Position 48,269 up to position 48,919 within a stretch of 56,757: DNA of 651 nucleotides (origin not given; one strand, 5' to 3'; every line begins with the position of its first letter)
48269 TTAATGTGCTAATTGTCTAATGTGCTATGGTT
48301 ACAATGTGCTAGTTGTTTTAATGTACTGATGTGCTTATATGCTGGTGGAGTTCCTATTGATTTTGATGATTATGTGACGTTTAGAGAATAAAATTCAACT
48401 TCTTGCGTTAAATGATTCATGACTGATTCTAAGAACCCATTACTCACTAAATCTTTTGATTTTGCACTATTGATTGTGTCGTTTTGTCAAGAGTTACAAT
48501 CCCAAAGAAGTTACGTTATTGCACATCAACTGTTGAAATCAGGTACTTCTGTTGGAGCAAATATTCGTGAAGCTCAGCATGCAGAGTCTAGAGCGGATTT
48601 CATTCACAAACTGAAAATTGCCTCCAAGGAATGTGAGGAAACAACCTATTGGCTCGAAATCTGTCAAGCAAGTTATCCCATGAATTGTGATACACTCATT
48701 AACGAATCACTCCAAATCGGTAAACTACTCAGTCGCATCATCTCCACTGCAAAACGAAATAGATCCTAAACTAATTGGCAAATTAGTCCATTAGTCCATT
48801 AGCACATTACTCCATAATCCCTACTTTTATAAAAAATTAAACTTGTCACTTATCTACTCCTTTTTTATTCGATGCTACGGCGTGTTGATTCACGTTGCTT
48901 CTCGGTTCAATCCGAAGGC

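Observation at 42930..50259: Arrays begin exactly on the TAA stop codon of five flanking genes (junction TAA|TGTGCT)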

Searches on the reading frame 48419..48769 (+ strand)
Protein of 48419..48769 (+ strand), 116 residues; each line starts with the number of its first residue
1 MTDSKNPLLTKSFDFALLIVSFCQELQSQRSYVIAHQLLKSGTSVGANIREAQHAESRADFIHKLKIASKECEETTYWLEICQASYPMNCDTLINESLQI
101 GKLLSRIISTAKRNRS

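Call 7: search_protein_families(library=pfam, proteins=[window:48419-48769:+])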
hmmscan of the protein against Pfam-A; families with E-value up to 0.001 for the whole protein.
window:48419-48769:+ (116 aa): 1 family
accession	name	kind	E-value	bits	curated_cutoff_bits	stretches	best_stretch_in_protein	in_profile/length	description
PF05635.17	23S_rRNA_IVP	-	2.5e-22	79.5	33.8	1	9-104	6-104/106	23S rRNA-intervening sequence protein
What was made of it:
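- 48419..48769 (+): Four-helix-bundle gene (PF05635, 23S rRNA intervening-sequence protein family). It lies between the purF arm and the facing arm. Call 7 (E = 2.5e-22).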

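Call 72: find_homologous_proteins(query=window:48419-48766:+, max_evalue=1e-10)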
Query window:48419-48766:+ (116 aa): 1364 proteins with E <= 1e-10 among 1381 candidates; the best 120 are listed.
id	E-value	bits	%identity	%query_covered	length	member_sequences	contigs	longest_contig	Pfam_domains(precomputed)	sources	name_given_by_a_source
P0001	2.2e-67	242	97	100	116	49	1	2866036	PF05635.18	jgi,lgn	jgi:four helix bundle protein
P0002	1.2e-57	210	85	98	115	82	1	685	PF05635.18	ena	-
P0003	1.5e-57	210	83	98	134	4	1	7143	PF05635.18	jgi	jgi:four helix bundle protein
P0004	2.7e-57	209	83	98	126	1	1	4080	PF05635.18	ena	-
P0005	4.2e-57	209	83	98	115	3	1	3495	PF05635.18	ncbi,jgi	jgi:four helix bundle protein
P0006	6.5e-57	208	83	98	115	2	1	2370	PF05635.18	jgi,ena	jgi:four helix bundle protein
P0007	1.7e-56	207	83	98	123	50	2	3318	PF05635.18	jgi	-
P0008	3.6e-56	206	82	98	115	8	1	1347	PF05635.18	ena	-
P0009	3.7e-56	206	83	98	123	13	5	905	PF05635.18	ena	-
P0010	5.5e-43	163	67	97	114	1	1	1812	PF05635.18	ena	-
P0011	3.3e-37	145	84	70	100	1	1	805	PF05635.18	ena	-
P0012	3.2e-36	142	62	97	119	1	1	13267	PF05635.18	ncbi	-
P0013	2.9e-35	138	64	93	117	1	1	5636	PF05635.18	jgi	-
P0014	3.9e-35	138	56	96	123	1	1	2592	PF05635.18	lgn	-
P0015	1.5e-34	136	60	95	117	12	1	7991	PF05635.18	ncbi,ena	-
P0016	1.9e-34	136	60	95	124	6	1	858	PF05635.18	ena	-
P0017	2.3e-34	136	60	97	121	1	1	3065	PF05635.18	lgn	-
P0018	2.4e-34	135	60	97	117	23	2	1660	PF05635.18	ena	-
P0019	2.7e-34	135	63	79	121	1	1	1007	PF05635.18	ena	-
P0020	4.1e-34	135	59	96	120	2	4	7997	PF05635.18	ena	-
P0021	4.4e-34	135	71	68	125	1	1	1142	PF05635.18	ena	-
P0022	5.2e-34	134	60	97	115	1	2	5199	PF05635.18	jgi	jgi:four helix bundle protein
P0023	5.4e-34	134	59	97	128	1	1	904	PF05635.18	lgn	-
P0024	7.9e-34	134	62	96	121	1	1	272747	PF05635.18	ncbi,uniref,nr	ncbi:four helix bundle protein [Adhaeribacter sp. BT258]|uniref:Four helix bundle protein n=1 Tax=Ad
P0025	7.9e-34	134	61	97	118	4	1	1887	PF05635.18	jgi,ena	jgi:four helix bundle protein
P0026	8.6e-34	134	66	76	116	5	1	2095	PF05635.18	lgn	-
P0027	8.8e-34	134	60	93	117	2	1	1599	PF05635.18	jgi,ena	-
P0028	1.1e-33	133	65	78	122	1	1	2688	PF05635.18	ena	-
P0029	1.7e-33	133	59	95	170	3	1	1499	PF05635.18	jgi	jgi:four helix bundle protein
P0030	1.7e-33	133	60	98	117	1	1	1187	PF05635.18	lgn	-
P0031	1.8e-33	133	59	95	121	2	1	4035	PF05635.18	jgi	jgi:four helix bundle protein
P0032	1.9e-33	133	59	97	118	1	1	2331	PF05635.18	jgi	jgi:four helix bundle protein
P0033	2.0e-33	133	60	97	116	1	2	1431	PF05635.18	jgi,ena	-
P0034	2.1e-33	132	61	97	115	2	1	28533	PF05635.18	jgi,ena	-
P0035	2.6e-33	132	59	96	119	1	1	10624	PF05635.18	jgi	-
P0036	2.6e-33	132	58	96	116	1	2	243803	PF05635.18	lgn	-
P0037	2.8e-33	132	60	97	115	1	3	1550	PF05635.18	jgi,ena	-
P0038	3.5e-33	132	59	94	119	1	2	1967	PF05635.18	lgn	-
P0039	3.7e-33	132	58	98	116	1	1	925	PF05635.18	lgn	-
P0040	3.7e-33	132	57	97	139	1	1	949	PF05635.18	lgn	-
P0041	3.8e-33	132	60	97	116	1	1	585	PF05635.18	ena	-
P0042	3.9e-33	132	60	97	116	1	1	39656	PF05635.18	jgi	jgi:four helix bundle protein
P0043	4.1e-33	132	60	97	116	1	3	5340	PF05635.18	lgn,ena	-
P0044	4.6e-33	131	60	95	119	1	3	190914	PF05635.18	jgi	jgi:four helix bundle protein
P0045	5.2e-33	131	57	97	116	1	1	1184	PF05635.18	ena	-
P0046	5.2e-33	131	59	94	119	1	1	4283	PF05635.18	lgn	-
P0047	5.2e-33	131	60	95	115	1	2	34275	PF05635.18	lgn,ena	-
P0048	5.3e-33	131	57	97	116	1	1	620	PF05635.18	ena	-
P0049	5.3e-33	131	61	98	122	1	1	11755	PF05635.18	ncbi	ncbi:MAG: four helix bundle protein [Adhaeribacter sp.]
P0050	5.6e-33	131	58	97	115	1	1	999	PF05635.18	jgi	jgi:four helix bundle protein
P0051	5.9e-33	131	61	96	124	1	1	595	PF05635.18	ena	-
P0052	6.1e-33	131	59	97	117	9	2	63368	PF05635.18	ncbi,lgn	ncbi:MAG: four helix bundle protein [Brumimicrobium sp.]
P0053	7.3e-33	131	61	85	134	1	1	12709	PF05635.18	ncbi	-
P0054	7.7e-33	131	59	97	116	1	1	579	PF05635.18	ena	-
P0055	8.1e-33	131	58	97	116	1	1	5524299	PF05635.18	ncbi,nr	ncbi:MAG: four helix bundle protein [Saprospiraceae bacterium]|nr:four helix bundle protein [Saprosp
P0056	8.7e-33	130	60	97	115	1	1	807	PF05635.18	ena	-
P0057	1.0e-32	130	62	97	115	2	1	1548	PF05635.18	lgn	-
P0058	1.1e-32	130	57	97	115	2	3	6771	PF05635.18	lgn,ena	-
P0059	1.1e-32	130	67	72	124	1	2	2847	PF05635.18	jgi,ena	-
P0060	1.2e-32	130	56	98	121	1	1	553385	PF05635.18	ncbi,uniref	ncbi:hypothetical protein GCM10022408_12920 [Hymenobacter fastidiosus]|uniref:Four helix bundle prot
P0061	1.3e-32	130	63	95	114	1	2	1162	PF05635.18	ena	-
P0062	1.4e-32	130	63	80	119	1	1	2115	PF05635.18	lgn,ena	-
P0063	1.5e-32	130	64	75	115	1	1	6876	PF05635.18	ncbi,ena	-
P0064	1.5e-32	130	60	97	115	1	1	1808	PF05635.18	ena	-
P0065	1.5e-32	130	58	96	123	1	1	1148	PF05635.18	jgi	jgi:four helix bundle protein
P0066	1.6e-32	130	59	98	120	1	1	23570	PF05635.18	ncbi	-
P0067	1.7e-32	130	60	97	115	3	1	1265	PF05635.18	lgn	-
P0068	1.7e-32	130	79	69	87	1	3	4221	PF05635.18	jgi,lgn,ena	jgi:four helix bundle protein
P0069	2.0e-32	129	59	93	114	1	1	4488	PF05635.18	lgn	-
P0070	2.0e-32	129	55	96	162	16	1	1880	PF05635.18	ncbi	-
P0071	2.0e-32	129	59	98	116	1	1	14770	PF05635.18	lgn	-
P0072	2.2e-32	129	59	98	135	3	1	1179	PF05635.18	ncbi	-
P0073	2.2e-32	129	62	96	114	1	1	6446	PF05635.18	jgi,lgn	jgi:four helix bundle protein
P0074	2.2e-32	129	59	98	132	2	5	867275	PF05635.18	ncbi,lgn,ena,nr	ncbi:MAG: four helix bundle protein [Flavobacteriales bacterium]|nr:four helix bundle protein [Flavo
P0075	2.4e-32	129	59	92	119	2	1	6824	PF05635.18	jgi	-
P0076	2.5e-32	129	57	97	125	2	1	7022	PF05635.18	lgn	-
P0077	2.7e-32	129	56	98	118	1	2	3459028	PF05635.18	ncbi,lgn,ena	-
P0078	2.8e-32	129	59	95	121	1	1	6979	PF05635.18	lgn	-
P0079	3.0e-32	129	58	95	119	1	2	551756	PF05635.18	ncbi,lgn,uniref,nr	ncbi:four helix bundle protein [Rufibacter roseus]|uniref:Four helix bundle protein n=1 Tax=Rufibact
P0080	3.0e-32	129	59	97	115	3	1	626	PF05635.18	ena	-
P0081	3.2e-32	129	60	96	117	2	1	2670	PF05635.18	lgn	-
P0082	3.6e-32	129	62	93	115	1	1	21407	PF05635.18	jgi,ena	-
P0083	3.6e-32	129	56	97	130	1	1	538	PF05635.18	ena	-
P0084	3.6e-32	128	59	93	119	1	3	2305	PF05635.18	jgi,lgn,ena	-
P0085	3.7e-32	128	57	97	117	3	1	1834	PF05635.18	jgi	jgi:four helix bundle protein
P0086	3.7e-32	128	59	97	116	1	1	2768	PF05635.18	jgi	jgi:four helix bundle protein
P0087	3.7e-32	128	57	95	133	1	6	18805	PF05635.18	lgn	-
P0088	4.4e-32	128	60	95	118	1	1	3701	PF05635.18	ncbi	-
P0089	4.6e-32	128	54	98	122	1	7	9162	PF05635.18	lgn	-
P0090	4.7e-32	128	56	98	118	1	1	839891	PF05635.18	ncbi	ncbi:MAG: four helix bundle protein [Bacteroidales bacterium]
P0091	4.9e-32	128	61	97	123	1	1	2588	PF05635.18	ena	-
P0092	5.8e-32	128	58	95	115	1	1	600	PF05635.18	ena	-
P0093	5.8e-32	128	61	95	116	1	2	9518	PF05635.18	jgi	jgi:four helix bundle protein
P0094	5.9e-32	128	59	96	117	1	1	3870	PF05635.18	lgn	-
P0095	6.4e-32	128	61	85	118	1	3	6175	PF05635.18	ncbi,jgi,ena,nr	ncbi:MAG: four helix bundle protein [Bacteroidetes bacterium]|nr:MAG: four helix bundle protein [Bac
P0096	6.4e-32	128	57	97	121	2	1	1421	PF05635.18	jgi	-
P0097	6.6e-32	128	60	94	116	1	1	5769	PF05635.18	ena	-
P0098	6.8e-32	128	59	95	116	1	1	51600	PF05635.18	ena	-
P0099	7.0e-32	128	59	94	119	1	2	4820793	PF05635.18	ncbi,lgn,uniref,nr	ncbi:hypothetical protein TH63_05915 [Rufibacter radiotolerans]|uniref:Four helix bundle protein n=1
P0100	7.1e-32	128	57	96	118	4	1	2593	PF05635.18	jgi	jgi:four helix bundle protein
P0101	8.0e-32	127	61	92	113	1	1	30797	PF05635.18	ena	-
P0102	8.4e-32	127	58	93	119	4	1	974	PF05635.18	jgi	jgi:four helix bundle protein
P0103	8.5e-32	127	59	98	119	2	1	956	PF05635.18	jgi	jgi:four helix bundle protein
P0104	8.8e-32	127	57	97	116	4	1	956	PF05635.18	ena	-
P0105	9.5e-32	127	58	96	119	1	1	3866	PF05635.18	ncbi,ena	-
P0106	9.6e-32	127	58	97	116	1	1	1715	PF05635.18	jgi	jgi:four helix bundle protein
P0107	1.0e-31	127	59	97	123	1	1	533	PF05635.18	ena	-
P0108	1.0e-31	127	54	97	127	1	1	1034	PF05635.18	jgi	jgi:four helix bundle protein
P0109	1.1e-31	127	57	96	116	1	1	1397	PF05635.18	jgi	jgi:four helix bundle protein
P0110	1.1e-31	127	60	95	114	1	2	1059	PF05635.18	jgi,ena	-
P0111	1.3e-31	127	57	82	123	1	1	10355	PF05635.18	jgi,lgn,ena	-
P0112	1.3e-31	127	57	97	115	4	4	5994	PF05635.18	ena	-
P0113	1.3e-31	127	58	93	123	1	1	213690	PF05635.18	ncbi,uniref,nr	ncbi:four helix bundle protein [Pontibacter sp. 172403-2]|uniref:four helix bundle protein n=1 Tax=P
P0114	1.4e-31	127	55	96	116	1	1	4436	PF05635.18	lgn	-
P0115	1.5e-31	127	60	95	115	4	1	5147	PF05635.18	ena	-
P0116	1.5e-31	127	58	97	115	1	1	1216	PF05635.18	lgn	-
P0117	1.6e-31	126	63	78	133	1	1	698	PF05635.18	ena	-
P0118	1.7e-31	126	60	95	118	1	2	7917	PF05635.18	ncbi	-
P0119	1.7e-31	126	56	95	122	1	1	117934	PF05635.18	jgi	-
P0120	1.7e-31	126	55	97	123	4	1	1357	PF05635.18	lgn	-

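Call 73: find_encoding_contigs(protein=P0001, flank=10000, max_places=4)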
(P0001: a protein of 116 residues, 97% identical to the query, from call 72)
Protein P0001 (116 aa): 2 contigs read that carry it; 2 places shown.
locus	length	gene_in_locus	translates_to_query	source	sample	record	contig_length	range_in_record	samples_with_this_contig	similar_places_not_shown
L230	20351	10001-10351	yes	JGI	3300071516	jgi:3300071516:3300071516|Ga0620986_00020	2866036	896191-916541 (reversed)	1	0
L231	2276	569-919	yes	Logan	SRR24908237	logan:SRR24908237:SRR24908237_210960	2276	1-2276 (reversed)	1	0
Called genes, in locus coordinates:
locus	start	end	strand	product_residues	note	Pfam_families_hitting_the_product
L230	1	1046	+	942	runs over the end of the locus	PF02347:GDC-P, PF21478:GcvP2_C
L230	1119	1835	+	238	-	PF02585:PIG-L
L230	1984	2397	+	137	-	PF26622:DUF8199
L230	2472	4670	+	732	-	PF13620:CarboxypepD_reg (weak), PF13715:CarbopepD_reg_2, PF07715:Plug (weak), PF00593:TonB_dep_Rec_b-barrel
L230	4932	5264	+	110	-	PF00403:HMA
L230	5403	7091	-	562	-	PF03351:DOMON, PF19081:Ig_7, PF19408:PKD_6, PF18962:Por_Secre_tail (weak)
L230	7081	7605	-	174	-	PF13857:Ank_5 (faint), PF00023:Ank (faint), PF12796:Ank_2, PF13637:Ank_4 (faint), PF13606:Ank_3 (faint)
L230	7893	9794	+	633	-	PF13522:GATase_6 (faint), PF13537:GATase_7 (faint)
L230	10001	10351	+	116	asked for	PF05635:23S_rRNA_IVP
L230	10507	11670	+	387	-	PF04413:Glycos_transf_N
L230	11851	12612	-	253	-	-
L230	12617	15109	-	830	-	-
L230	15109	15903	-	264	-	PF02563:Poly_export, PF22461:SLBB_2 (weak)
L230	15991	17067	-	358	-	PF00953:Glycos_transf_4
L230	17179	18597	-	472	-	PF01344:Kelch_1 (faint), PF13415:Beta-prop_FBX42 (weak), PF24681:Kelch_KLHDC2_KLHL20_DRC7, PF24981:Beta-prop_ATRN-LZTR1, PF07646:Kelch_2 (weak)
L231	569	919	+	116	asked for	PF05635:23S_rRNA_IVP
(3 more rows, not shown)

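Call 74: find_encoding_contigs(protein=P0052, flank=2500, max_places=3)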
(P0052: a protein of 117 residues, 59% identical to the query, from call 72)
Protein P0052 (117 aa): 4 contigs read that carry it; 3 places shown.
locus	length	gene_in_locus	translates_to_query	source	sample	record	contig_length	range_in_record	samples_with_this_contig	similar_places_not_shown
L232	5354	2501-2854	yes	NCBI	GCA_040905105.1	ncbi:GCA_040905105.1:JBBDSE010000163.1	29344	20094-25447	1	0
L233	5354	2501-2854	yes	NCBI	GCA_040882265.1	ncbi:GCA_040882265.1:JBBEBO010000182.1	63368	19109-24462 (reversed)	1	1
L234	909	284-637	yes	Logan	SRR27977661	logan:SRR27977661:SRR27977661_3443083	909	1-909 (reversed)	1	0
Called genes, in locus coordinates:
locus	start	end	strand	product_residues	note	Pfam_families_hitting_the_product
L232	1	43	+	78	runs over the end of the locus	PF13192:Thioredoxin_3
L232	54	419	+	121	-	PF00581:Rhodanese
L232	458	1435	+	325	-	PF03773:ArsP_1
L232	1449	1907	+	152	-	PF05163:DinB, PF07609:DUF1572, PF04978:MST, PF12867:DinB_2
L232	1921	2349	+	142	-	-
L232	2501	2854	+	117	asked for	PF05635:23S_rRNA_IVP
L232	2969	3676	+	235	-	PF13386:DsbD_2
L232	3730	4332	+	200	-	PF02663:FmdE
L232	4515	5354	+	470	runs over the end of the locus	PF18962:Por_Secre_tail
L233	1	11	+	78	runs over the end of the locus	PF13192:Thioredoxin_3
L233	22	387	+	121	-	PF00581:Rhodanese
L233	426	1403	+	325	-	PF03773:ArsP_1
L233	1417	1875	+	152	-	PF05163:DinB, PF07609:DUF1572, PF04978:MST, PF12867:DinB_2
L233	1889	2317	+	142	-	-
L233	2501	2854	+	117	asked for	PF05635:23S_rRNA_IVP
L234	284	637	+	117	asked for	PF05635:23S_rRNA_IVP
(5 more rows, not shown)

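Call 75: find_encoding_contigs(protein=P0024, flank=2500, max_places=2)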
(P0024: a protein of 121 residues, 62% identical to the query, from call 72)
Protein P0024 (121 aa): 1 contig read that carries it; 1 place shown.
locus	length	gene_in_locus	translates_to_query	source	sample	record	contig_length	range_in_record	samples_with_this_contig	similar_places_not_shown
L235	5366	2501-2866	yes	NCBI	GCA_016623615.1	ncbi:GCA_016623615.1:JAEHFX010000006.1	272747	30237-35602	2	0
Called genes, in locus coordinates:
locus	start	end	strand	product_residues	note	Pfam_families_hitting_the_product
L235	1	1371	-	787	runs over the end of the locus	PF05359:DUF748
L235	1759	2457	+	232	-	PF01144:CoA_trans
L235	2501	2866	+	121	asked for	PF05635:23S_rRNA_IVP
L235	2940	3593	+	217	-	PF01144:CoA_trans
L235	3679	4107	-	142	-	PF06170:DUF983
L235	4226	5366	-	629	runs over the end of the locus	PF00224:PK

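Call 77: find_encoding_contigs(protein=P0055, flank=1500, max_places=2)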
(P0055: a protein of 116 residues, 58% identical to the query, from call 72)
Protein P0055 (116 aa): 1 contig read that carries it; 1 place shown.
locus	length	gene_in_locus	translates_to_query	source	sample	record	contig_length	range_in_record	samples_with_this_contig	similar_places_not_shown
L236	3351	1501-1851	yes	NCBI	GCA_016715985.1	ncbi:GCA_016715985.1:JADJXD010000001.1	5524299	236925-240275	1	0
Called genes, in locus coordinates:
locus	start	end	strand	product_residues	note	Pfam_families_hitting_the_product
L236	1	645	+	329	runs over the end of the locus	PF02663:FmdE, PF00581:Rhodanese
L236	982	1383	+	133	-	PF00085:Thioredoxin (faint)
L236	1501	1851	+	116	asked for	PF05635:23S_rRNA_IVP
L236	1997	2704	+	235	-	PF02683:DsbD_TM, PF13386:DsbD_2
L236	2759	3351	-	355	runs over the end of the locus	PF06283:ThuA, PF18962:Por_Secre_tail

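Call 78: find_encoding_contigs(protein=P0060, flank=1500, max_places=2)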
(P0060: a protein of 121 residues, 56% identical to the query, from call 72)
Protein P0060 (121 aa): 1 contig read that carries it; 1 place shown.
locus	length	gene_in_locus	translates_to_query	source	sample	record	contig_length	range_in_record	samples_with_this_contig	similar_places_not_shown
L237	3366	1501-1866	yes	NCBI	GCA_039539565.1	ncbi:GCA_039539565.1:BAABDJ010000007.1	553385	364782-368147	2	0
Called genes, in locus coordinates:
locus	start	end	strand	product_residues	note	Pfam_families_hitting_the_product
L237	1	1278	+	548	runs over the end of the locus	PF19290:PmbA_TldD_2nd (faint), PF01523:PmbA_TldD_1st, PF19289:PmbA_TldD_3rd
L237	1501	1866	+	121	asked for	PF05635:23S_rRNA_IVP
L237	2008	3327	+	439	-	PF19289:PmbA_TldD_3rd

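Call 79: find_encoding_contigs(protein=P0074, flank=1500, max_places=3)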
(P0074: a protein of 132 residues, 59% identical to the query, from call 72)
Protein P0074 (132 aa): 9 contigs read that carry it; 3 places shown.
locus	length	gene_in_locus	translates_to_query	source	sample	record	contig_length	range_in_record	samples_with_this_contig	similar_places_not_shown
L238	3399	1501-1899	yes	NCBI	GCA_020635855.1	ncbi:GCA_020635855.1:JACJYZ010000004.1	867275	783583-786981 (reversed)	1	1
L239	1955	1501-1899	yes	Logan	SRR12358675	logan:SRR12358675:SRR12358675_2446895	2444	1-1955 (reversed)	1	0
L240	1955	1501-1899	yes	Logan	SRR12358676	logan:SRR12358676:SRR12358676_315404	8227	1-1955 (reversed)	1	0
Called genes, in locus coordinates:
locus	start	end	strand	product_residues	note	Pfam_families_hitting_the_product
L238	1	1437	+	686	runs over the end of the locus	PF00133:tRNA-synt_1, PF09334:tRNA-synt_1g, PF19303:Anticodon_3, PF08264:Anticodon_1 (weak), PF01588:tRNA_bind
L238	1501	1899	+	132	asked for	PF05635:23S_rRNA_IVP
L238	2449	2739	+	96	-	PF01909:NTP_transf_2, PF18765:Polbeta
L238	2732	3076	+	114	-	PF01934:HepT-like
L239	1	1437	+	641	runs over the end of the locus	?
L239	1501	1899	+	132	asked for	PF05635:23S_rRNA_IVP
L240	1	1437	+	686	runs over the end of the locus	PF00133:tRNA-synt_1, PF09334:tRNA-synt_1g, PF19303:Anticodon_3, PF08264:Anticodon_1 (weak), PF01588:tRNA_bind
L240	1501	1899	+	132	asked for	PF05635:23S_rRNA_IVP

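Call 80: find_encoding_contigs(protein=P0090, flank=1500, max_places=2)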
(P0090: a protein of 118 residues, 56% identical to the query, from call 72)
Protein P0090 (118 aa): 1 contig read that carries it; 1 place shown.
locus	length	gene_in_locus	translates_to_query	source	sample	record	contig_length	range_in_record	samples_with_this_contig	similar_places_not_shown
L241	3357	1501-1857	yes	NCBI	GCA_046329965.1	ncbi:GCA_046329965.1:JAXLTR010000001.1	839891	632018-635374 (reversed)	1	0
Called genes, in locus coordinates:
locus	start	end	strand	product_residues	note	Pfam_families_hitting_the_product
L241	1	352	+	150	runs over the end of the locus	-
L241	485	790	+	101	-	PF12840:HTH_20, PF01022:HTH_5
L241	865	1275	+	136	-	PF01451:LMWPc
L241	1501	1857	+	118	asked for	PF05635:23S_rRNA_IVP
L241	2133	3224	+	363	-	PF01758:SBF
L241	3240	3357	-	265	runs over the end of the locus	PF00106:adh_short, PF08659:KR, PF13561:adh_short_C2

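Call 81: find_encoding_contigs(protein=P0079, flank=1500, max_places=2)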
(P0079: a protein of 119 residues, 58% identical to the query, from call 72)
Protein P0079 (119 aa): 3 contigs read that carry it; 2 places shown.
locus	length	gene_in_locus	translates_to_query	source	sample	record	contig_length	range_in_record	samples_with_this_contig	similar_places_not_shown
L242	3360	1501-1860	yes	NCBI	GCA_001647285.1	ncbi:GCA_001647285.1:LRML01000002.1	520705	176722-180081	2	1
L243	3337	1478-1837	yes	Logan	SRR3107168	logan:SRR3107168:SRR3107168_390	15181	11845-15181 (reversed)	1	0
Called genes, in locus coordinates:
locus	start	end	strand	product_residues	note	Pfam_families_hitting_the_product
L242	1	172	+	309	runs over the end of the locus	PF06574:FAD_syn, PF01467:CTP_transf_like (weak), PF01687:Flavokinase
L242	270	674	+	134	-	-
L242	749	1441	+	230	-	PF01144:CoA_trans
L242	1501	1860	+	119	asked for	PF05635:23S_rRNA_IVP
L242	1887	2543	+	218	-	PF01144:CoA_trans, PF13336:AcetylCoA_hyd_C (weak)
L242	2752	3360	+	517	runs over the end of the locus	PF00583:Acetyltransf_1 (weak), PF00795:CN_hydrolase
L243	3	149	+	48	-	?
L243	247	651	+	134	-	-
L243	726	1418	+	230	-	PF01144:CoA_trans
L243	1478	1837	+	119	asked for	PF05635:23S_rRNA_IVP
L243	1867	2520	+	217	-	PF01144:CoA_trans, PF13336:AcetylCoA_hyd_C (weak)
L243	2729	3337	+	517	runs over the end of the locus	PF00583:Acetyltransf_1 (weak), PF00795:CN_hydrolase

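Call 86: search_solved_structures(query=window:48419-48766:+, max_evalue=0.001)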
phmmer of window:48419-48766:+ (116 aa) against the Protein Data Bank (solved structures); distinct sequences matched with E-value up to 0.001: 1.
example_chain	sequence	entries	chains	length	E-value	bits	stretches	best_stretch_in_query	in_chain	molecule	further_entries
2rld_A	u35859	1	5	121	2.9e-25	91.8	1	6-114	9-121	Uncharacterized protein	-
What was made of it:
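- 48419..48769 (+): Call 86 (PDB 2RLD, E = 3e-25).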
